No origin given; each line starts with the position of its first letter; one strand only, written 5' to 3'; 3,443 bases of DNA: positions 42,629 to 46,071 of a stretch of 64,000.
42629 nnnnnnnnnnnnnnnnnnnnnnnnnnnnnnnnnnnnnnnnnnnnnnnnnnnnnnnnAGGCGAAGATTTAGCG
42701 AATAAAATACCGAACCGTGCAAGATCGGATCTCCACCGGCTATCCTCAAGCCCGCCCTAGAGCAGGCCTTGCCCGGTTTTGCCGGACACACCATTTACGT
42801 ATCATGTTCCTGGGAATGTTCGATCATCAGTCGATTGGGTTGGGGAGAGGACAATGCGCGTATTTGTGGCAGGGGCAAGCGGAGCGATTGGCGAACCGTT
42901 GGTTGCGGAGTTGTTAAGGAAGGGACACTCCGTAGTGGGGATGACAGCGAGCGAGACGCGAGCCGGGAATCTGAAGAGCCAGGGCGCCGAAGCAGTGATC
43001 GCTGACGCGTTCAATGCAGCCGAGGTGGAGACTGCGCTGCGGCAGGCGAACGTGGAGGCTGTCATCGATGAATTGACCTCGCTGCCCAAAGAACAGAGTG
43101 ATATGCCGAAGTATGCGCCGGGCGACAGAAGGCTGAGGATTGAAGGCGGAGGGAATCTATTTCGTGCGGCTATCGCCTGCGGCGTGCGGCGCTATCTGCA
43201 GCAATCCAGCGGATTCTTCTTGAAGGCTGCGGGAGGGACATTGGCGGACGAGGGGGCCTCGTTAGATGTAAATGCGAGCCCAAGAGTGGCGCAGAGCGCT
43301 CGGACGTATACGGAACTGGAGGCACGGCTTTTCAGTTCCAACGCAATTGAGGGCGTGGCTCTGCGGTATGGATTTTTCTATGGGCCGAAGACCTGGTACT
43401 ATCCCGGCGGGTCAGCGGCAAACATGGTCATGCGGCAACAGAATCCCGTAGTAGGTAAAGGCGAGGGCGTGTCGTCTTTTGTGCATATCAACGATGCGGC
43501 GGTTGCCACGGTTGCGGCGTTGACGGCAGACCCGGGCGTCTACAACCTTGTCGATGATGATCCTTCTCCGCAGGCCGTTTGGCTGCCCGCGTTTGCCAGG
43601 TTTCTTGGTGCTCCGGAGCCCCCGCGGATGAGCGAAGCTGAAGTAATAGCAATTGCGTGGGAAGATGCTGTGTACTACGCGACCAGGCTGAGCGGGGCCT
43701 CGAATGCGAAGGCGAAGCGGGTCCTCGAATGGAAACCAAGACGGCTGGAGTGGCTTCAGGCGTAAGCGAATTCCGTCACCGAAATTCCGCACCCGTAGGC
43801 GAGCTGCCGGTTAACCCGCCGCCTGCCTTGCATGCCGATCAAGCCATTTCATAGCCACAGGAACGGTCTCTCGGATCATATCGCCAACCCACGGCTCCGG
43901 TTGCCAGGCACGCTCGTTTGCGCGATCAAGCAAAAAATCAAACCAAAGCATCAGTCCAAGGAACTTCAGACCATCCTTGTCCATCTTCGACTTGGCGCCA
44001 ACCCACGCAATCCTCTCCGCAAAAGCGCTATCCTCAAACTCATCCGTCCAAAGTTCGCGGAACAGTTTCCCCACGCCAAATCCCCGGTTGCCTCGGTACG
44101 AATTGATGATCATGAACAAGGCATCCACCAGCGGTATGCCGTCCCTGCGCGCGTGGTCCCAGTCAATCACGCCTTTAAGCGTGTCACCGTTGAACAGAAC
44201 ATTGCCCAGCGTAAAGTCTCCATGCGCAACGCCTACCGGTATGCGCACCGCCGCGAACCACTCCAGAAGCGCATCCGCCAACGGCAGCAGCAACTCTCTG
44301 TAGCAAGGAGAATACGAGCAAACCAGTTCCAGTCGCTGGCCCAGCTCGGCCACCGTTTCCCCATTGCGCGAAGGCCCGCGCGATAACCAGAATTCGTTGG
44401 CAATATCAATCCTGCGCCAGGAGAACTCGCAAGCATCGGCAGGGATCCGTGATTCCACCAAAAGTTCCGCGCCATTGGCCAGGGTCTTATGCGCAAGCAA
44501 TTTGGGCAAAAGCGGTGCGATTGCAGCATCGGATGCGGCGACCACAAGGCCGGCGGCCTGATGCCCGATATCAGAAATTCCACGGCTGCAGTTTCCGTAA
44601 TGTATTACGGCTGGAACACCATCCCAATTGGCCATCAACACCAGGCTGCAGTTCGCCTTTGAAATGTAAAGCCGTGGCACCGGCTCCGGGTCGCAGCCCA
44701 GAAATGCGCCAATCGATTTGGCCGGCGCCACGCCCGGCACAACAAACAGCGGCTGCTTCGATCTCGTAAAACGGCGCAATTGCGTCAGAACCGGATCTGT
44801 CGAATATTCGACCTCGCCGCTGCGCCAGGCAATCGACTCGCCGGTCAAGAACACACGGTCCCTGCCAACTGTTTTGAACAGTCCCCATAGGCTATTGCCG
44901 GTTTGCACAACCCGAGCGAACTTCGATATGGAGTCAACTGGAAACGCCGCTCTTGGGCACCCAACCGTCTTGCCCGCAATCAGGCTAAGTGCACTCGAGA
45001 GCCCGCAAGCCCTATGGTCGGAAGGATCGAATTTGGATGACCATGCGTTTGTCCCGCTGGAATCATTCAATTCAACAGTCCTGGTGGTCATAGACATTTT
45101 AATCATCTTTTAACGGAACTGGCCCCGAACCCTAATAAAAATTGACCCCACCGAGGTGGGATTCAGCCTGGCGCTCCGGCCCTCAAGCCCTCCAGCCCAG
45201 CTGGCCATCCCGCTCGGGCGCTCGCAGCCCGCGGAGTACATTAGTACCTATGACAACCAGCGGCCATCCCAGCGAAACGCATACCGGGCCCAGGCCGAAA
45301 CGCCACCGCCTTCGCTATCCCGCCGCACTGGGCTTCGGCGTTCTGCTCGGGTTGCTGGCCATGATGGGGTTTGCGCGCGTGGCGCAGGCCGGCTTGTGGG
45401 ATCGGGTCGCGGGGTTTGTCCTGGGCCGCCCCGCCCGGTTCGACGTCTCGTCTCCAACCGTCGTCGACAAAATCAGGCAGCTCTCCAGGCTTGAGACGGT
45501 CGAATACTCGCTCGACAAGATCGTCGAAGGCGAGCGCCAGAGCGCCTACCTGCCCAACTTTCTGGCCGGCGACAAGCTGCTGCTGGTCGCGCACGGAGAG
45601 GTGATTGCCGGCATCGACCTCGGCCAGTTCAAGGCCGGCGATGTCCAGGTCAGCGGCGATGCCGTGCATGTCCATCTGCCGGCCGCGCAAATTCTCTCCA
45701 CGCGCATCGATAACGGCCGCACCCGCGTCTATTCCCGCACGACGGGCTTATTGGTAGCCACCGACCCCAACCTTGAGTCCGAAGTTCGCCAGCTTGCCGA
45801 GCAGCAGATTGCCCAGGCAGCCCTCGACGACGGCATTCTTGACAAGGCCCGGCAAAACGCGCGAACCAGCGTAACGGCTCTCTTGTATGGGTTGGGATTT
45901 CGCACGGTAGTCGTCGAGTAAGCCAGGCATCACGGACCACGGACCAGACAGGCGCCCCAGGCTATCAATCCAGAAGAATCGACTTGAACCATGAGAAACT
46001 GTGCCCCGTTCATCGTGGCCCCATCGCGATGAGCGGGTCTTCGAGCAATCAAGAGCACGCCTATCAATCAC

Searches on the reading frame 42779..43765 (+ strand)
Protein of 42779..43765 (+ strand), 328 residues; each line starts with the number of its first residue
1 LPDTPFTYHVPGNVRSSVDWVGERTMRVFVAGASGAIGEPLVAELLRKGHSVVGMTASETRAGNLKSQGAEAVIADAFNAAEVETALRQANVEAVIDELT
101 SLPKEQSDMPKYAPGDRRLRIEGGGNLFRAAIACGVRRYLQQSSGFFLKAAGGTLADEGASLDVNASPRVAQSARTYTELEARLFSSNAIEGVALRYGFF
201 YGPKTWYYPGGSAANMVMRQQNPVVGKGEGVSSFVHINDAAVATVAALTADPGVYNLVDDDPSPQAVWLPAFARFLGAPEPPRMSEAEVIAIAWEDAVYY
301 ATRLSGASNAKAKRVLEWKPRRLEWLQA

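Call 13: search_protein_families(library=pfam, proteins=[window:42779-43765:+], max_evalue=0.001)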
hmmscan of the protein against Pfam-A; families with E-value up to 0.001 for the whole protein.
window:42779-43765:+ (328 aa): 5 families
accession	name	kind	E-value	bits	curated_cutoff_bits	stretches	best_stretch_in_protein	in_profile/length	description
PF01370.27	Epimerase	-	1.7e-15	57.5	20.9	1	28-256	1-238/240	NAD dependent epimerase/dehydratase family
PF13460.12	NAD_binding_10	-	8.5e-12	45.8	27.2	1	32-150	1-104/184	NAD(P)H-binding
PF05368.20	NmrA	-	1.5e-07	31.8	27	1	26-141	3-104/298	NmrA-like family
PF16363.11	GDP_Man_Dehyd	-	0.00016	21.7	27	0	29-96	1-80/332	GDP-mannose 4,6 dehydratase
PF01073.25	3Beta_HSD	-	0.00023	20.7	22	1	30-248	2-229/280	3-beta hydroxysteroid dehydrogenase/isomerase family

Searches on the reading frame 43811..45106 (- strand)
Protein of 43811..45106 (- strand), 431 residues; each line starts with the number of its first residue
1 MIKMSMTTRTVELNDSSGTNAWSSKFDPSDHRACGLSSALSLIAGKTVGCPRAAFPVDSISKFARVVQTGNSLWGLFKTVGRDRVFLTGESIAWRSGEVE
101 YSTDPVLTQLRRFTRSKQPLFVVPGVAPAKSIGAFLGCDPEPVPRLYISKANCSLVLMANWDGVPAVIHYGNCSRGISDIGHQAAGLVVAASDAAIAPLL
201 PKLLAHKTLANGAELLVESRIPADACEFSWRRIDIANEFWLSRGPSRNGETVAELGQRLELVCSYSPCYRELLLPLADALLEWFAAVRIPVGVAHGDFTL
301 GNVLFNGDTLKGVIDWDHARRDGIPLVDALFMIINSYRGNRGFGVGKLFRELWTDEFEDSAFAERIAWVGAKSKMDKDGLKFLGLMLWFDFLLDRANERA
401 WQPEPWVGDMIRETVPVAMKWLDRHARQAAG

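Call 12: search_protein_families(library=pfam, proteins=[window:43811-45106:-], max_evalue=0.001)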
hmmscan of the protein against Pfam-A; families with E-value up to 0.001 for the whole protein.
window:43811-45106:- (431 aa): 1 family
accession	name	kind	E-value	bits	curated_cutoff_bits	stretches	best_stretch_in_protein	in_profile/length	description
PF01636.29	APH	-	4.2e-10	40.2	23.2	1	246-333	118-210/239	Phosphotransferase enzyme family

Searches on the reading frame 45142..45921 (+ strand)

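Call 13: search_protein_families(library=pfam, proteins=[window:45142-45921:+], max_evalue=0.001)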
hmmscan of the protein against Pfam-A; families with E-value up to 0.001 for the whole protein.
window:45142-45921:+ (259 aa): 1 family
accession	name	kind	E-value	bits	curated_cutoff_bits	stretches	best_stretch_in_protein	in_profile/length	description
PF14014.11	DUF4230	-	1.7e-40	139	27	1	110-257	2-147/148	Protein of unknown function (DUF4230)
